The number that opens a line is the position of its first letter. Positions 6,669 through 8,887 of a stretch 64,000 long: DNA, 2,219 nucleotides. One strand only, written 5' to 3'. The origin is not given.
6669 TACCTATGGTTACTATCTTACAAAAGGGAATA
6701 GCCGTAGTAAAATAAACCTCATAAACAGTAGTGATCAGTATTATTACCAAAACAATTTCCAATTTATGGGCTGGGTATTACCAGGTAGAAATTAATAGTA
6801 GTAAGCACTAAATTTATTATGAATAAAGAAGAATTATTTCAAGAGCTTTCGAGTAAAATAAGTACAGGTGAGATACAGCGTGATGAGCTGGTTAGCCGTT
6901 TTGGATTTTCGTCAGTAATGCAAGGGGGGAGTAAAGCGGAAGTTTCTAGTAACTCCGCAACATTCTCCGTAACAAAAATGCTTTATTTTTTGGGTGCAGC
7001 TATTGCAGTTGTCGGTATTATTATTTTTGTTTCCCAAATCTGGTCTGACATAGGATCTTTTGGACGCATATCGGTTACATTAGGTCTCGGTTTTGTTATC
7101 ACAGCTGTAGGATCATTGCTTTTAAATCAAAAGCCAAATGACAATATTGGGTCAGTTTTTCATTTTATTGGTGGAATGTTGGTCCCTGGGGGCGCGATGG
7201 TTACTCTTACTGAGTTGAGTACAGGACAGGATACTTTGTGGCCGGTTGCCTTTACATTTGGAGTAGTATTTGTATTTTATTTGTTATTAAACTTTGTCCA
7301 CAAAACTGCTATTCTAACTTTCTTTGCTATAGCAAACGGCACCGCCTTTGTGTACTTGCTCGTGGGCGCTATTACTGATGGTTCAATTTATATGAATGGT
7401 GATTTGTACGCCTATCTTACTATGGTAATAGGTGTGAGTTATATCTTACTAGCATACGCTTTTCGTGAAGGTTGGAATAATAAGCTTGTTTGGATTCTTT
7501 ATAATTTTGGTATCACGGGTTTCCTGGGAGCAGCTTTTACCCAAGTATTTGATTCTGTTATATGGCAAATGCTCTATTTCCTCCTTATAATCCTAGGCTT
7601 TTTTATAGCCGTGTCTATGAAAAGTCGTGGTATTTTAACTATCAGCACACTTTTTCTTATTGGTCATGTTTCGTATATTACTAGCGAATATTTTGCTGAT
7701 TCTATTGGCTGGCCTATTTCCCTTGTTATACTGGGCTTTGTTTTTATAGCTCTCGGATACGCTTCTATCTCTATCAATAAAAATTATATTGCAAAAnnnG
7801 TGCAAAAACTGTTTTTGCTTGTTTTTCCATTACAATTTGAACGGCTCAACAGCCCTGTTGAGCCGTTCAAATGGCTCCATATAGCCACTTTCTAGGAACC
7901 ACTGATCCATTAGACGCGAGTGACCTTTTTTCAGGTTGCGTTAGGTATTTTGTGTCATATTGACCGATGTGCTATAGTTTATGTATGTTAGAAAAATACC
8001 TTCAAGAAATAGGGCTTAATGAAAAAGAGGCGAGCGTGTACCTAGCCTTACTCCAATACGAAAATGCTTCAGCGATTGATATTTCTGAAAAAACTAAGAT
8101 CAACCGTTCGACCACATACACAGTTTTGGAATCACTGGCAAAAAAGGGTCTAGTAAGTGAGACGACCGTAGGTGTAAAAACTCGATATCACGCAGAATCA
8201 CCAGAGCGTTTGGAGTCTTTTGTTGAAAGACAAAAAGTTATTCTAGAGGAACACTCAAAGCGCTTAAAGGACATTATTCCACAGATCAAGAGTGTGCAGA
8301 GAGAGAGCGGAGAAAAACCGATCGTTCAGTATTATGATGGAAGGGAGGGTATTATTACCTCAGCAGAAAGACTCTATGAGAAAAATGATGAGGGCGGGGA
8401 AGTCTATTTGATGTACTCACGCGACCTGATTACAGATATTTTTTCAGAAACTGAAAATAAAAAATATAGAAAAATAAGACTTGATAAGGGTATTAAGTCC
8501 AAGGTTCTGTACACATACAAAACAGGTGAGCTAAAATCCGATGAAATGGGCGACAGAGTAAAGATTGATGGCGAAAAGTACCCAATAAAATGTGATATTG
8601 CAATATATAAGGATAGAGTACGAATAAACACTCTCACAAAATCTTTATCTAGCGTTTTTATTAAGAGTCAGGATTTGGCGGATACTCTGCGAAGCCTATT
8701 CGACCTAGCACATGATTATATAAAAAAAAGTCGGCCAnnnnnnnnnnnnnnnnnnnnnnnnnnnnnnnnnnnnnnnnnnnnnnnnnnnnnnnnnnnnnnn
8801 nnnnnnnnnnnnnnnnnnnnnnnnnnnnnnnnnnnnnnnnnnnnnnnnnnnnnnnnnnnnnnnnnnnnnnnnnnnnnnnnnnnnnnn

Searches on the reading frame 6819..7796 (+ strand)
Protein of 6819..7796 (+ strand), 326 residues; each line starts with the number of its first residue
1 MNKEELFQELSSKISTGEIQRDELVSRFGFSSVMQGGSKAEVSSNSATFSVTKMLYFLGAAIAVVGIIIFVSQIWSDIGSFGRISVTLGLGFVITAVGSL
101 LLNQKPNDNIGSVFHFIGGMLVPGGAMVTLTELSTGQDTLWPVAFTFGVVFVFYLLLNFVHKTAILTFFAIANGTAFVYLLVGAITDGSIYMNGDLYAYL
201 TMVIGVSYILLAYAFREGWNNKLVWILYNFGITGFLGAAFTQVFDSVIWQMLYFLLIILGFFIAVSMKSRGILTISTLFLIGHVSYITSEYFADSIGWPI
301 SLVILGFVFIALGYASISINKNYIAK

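Call 82: search_protein_families(library=pfam, proteins=[window:6819-7796:+], max_evalue=0.001)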
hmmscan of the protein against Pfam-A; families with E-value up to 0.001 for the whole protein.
window:6819-7796:+ (326 aa): 1 family
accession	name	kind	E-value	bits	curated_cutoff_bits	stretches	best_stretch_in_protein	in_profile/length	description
PF09925.14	DUF2157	-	9.2e-09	35.6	32.4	1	46-157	29-140/146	Predicted membrane protein (DUF2157)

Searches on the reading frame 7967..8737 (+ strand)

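Call 82: search_protein_families(library=pfam, proteins=[window:7967-8737:+], max_evalue=0.001)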
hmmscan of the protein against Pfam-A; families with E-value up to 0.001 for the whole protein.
window:7967-8737:+ (257 aa): 3 families
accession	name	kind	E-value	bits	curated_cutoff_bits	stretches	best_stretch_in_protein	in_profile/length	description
PF01978.25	TrmB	-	2e-18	66.5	25.6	1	12-80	1-68/68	Sugar-specific transcriptional regulator TrmB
PF03965.22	Penicillinase_R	-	3.1e-05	24.7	22.6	1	20-80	4-68/115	Penicillinase repressor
PF24033.1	DUF7342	-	3.5e-05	24.3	31.6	1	32-112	16-94/150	Family of unknown function (DUF7342)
